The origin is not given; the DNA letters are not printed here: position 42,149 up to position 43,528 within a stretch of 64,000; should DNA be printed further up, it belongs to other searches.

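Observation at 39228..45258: AT-rich regulatory island at the tRNA-Pro 3' flank: unusual two-component parts plus a methyltransferase-SBP-hybrid kinase operon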

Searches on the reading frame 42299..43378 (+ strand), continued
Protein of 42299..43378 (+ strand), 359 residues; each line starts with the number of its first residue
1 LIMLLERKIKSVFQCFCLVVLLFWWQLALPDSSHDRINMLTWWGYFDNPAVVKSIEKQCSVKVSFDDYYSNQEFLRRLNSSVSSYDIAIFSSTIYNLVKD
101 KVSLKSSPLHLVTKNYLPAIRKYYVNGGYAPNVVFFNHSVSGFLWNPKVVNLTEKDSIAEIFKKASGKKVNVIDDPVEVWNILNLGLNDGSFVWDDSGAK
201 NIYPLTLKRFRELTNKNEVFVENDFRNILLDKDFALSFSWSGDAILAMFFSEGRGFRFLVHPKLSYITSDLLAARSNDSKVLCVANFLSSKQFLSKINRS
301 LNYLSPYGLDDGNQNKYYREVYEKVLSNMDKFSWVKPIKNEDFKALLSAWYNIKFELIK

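Call 62: search_protein_families(library=pfam, proteins=[L019:7299-7976:+, L018:5767-6579:+, L018:6576-6878:+, L018:9519-10112:+, L020:7530-7991:+, L017:12075-13367:-, L017:11128-12078:-, L019:5566-6210:+, L018:4101-4724:+, L017:14312-14782:-], max_evalue=0.01)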
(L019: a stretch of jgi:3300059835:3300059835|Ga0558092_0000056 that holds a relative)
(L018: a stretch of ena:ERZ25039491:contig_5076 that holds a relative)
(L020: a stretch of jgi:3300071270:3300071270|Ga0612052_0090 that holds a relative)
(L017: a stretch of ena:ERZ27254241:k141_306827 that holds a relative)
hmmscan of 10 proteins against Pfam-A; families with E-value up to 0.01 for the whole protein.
L019:7299-7976:+ (225 aa): 1 family
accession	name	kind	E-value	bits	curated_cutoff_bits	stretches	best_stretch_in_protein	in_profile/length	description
PF00583.31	Acetyltransf_1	-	0.0037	18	20.7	1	43-119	23-89/116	Acetyltransferase (GNAT) family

L018:5767-6579:+ (270 aa): 5 families
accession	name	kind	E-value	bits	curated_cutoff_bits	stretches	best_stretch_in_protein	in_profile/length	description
PF13489.12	Methyltransf_23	-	1.1e-11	45.2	27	1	51-176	15-133/164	Methyltransferase domain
PF13847.12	Methyltransf_31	-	3.9e-07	30.3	27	1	57-166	2-113/145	Methyltransferase domain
PF08242.18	Methyltransf_12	-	4.6e-06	27.7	30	1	63-160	1-98/98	Methyltransferase domain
PF08241.18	Methyltransf_11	-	4.7e-06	27.6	21.2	1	63-162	1-95/95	Methyltransferase domain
PF13649.12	Methyltransf_25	-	0.00025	22.1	27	1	62-158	1-97/97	Methyltransferase domain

L018:6576-6878:+ (100 aa): 0 families

L018:9519-10112:+ (197 aa): 0 families

L020:7530-7991:+ (153 aa): 1 family
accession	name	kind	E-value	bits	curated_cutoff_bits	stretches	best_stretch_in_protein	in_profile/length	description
PF00583.31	Acetyltransf_1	-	3.4e-06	27.8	20.7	1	22-102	9-88/116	Acetyltransferase (GNAT) family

L017:12075-13367:- (430 aa): 4 families
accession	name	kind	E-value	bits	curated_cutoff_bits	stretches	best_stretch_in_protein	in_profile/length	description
PF13434.12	Lys_Orn_oxgnase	-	1e-105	354.1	21.3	1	3-331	2-338/339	L-lysine 6-monooxygenase/L-ornithine 5-monooxygenase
PF13738.12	Pyr_redox_3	-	9.7e-17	61.6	30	1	55-203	40-188/305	Pyridine nucleotide-disulphide oxidoreductase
PF07992.20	Pyr_redox_2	-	1.2e-10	41.8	26.1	1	5-197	2-160/291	Pyridine nucleotide-disulphide oxidoreductase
PF13454.12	NAD_binding_9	-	8.4e-06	26.3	21.8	0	64-147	60-153/155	FAD-NAD(P)-binding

L017:11128-12078:- (316 aa): 1 family
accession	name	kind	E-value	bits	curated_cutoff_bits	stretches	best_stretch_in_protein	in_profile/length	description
PF00892.27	EamA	-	4.5e-35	121.3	28.2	2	148-280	3-132/135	EamA-like transporter family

L019:5566-6210:+ (214 aa): 5 families
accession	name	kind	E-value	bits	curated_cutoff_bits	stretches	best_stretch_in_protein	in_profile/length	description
PF13443.12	HTH_26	-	1.4e-09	38.5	22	1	13-70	1-58/63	Cro/C1-type HTH DNA-binding domain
PF00717.28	Peptidase_S24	-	8.2e-08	32.4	23.3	1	102-203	18-116/116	Peptidase S24-like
PF01381.28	HTH_3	-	1.1e-05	25.8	23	1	20-69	7-55/55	Helix-turn-helix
PF13412.12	HTH_24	-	5.1e-05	23.2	21.9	1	14-41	9-36/48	Winged helix-turn-helix DNA-binding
PF13404.12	HTH_AsnC-type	-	0.00058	20.1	27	1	14-41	9-36/42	AsnC-type helix-turn-helix domain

L018:4101-4724:+ (207 aa): 4 families
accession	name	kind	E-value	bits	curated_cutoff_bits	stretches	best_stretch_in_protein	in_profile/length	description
PF13443.12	HTH_26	-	3.9e-13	49.9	22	1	8-68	1-61/63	Cro/C1-type HTH DNA-binding domain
PF00717.28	Peptidase_S24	-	1.1e-06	28.8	23.3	1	115-198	32-116/116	Peptidase S24-like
PF01381.28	HTH_3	-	2.4e-06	27.9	23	1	21-64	13-55/55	Helix-turn-helix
PF13412.12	HTH_24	-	0.0073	16.3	21.9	0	9-36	9-36/48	Winged helix-turn-helix DNA-binding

L017:14312-14782:- (156 aa): 7 families
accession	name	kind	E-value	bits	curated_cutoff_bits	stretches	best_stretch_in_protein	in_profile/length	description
PF13443.12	HTH_26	-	5.6e-13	49.4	22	1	8-68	2-62/63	Cro/C1-type HTH DNA-binding domain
PF01381.28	HTH_3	-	2.6e-09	37.4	23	1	14-63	7-55/55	Helix-turn-helix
PF13560.12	HTH_31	-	6.8e-05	23.5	27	1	6-59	4-57/64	Helix-turn-helix domain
PF12844.13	HTH_19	-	0.0003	21.1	30.2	1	13-64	9-59/64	Helix-turn-helix domain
PF08279.18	HTH_11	-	0.0021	18.3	25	0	5-35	3-34/55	HTH domain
PF13412.12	HTH_24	-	0.0034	17.4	21.9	0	7-35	8-36/48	Winged helix-turn-helix DNA-binding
PF12840.13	HTH_20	-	0.0049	17.3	27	0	6-35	8-37/51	Helix-turn-helix domain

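Call 71: search_solved_structures(query=A2, max_evalue=0.0001, show_alignments=5)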
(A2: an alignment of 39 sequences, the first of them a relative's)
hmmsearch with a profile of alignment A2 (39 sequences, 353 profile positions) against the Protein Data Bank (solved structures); distinct sequences matched with E-value up to 0.0001: 7.
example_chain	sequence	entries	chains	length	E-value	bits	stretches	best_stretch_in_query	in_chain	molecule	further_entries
4eqb_A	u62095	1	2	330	4.4e-13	52.1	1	26-263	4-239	Spermidine/putrescine ABC superfamily ATP binding cassette transporter, binding protein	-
4gl0_A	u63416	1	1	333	1.6e-12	50.2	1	30-253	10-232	Lmo0810 protein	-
8y5h_E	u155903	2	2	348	1.6e-06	30.4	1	23-240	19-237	Spermidine/putrescine-binding periplasmic protein | Putrescine-binding periplasmic protein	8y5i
2v84_A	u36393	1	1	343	2.2e-06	30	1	29-184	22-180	SPERMIDINE/PUTRESCINE ABC TRANSPORTER, PERIPLASMIC BINDING PROTEIN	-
1pot_A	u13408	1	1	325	9.7e-06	27.9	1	37-240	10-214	SPERMIDINE/PUTRESCINE-BINDING PROTEIN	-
1poy_1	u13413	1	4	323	1.2e-05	27.6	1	38-240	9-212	SPERMIDINE/PUTRESCINE-BINDING PROTEIN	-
7xjm_A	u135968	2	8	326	1.4e-05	27.4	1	36-240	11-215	Putrescine-binding periplasmic protein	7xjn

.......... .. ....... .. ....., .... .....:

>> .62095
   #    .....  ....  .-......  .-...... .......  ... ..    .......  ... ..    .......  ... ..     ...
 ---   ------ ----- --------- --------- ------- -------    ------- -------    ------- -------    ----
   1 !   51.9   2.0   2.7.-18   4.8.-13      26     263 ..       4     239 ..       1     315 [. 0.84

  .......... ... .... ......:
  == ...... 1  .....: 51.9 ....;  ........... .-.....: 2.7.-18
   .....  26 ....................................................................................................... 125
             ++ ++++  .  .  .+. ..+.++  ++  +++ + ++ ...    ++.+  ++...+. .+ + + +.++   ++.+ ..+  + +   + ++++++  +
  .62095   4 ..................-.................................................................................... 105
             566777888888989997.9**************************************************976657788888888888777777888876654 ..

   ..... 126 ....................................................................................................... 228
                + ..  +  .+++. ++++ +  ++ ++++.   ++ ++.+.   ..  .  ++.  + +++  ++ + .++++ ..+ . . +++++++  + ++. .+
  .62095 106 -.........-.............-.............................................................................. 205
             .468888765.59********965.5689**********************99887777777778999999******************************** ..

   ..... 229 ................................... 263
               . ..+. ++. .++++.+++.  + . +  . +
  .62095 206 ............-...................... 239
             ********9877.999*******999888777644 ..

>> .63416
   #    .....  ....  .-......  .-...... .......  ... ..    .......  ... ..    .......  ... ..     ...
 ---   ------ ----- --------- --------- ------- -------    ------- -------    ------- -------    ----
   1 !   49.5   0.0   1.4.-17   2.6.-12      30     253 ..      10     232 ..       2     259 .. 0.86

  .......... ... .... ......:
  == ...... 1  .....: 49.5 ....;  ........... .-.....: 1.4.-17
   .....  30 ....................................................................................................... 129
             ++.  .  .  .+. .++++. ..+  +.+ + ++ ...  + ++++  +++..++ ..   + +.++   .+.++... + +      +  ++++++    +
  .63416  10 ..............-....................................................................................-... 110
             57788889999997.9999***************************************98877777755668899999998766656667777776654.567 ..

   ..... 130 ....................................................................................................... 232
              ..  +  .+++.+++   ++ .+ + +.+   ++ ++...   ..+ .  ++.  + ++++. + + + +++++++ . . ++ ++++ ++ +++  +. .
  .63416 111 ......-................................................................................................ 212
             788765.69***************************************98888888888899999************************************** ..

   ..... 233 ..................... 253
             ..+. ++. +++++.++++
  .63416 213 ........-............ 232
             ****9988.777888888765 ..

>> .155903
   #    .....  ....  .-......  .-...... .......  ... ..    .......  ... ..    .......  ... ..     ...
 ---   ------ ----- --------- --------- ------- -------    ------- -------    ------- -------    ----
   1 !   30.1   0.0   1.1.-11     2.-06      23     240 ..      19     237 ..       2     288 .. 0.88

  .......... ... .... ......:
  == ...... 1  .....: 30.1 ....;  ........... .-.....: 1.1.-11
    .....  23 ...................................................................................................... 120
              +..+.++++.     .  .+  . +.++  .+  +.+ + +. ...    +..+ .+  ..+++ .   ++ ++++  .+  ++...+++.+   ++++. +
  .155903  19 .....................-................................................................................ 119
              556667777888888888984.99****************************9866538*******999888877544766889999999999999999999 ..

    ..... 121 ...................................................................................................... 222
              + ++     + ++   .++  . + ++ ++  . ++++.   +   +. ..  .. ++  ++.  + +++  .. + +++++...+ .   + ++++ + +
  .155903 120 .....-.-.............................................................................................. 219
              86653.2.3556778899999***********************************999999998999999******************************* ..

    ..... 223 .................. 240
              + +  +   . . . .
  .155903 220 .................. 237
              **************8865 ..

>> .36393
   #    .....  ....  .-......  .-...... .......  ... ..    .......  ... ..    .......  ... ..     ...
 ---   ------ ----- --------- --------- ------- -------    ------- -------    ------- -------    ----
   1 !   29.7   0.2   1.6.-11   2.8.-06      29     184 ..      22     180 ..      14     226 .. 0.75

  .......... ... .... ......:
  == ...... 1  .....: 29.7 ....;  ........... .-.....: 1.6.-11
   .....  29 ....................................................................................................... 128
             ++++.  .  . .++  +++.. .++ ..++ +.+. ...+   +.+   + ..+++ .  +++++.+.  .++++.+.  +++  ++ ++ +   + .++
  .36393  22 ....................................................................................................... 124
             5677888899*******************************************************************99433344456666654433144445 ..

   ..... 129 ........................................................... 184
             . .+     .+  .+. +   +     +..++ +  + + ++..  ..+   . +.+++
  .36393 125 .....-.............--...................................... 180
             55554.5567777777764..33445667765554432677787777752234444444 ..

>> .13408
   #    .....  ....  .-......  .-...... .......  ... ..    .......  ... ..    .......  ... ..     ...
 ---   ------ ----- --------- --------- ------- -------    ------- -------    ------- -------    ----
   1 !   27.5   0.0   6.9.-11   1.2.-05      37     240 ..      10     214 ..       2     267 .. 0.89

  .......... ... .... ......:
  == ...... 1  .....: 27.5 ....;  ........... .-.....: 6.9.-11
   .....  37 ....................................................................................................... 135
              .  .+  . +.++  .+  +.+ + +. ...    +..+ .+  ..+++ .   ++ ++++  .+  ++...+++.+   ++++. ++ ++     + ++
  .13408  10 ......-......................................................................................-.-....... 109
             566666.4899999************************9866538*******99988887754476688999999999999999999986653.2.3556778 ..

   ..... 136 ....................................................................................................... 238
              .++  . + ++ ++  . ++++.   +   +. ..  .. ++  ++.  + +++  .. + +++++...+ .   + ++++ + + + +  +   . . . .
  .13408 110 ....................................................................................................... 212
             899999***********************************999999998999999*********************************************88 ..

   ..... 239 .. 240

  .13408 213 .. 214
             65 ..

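Call 76: find_related_loci(query=A2, collection=metagenome_contigs, flank=8000)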
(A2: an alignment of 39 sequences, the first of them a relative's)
Query A2 (357 aa) in metagenome_contigs; peptide patterns used: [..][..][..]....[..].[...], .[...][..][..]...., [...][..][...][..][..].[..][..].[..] (x = any residue, [..] = any of these).
205 stretches matched a pattern; 31 encode a relative of the query (tblastn E <= 1e-3); 31 distinct loci.
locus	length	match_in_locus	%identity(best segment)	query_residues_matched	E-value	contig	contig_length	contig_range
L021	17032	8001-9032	38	13-357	1e-74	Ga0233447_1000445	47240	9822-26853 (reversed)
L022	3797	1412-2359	39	30-355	9e-75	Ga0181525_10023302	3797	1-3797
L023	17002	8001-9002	39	13-355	3e-74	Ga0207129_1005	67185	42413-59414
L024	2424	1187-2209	40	8-355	1e-74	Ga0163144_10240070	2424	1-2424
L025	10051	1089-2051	37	1-334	2e-72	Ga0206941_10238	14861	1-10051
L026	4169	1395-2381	37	28-355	7e-72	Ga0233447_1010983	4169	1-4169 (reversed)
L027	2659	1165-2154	38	5-355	5e-73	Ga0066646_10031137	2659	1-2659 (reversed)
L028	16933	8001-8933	39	31-355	8e-71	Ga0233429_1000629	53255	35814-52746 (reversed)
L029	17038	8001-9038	38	7-355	2e-80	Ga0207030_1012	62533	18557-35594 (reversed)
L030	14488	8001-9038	36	6-355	3e-70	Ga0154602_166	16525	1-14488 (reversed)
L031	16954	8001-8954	37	30-352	8e-70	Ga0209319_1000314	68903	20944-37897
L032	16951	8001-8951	36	28-357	4e-68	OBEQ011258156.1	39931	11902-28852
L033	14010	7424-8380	35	35-355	4e-66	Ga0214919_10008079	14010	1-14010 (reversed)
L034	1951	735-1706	35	30-355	6e-68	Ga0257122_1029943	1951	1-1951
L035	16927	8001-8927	37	35-355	1e-63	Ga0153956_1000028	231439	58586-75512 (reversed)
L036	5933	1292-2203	34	34-355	3e-61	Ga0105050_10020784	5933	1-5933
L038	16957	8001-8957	35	35-355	2e-70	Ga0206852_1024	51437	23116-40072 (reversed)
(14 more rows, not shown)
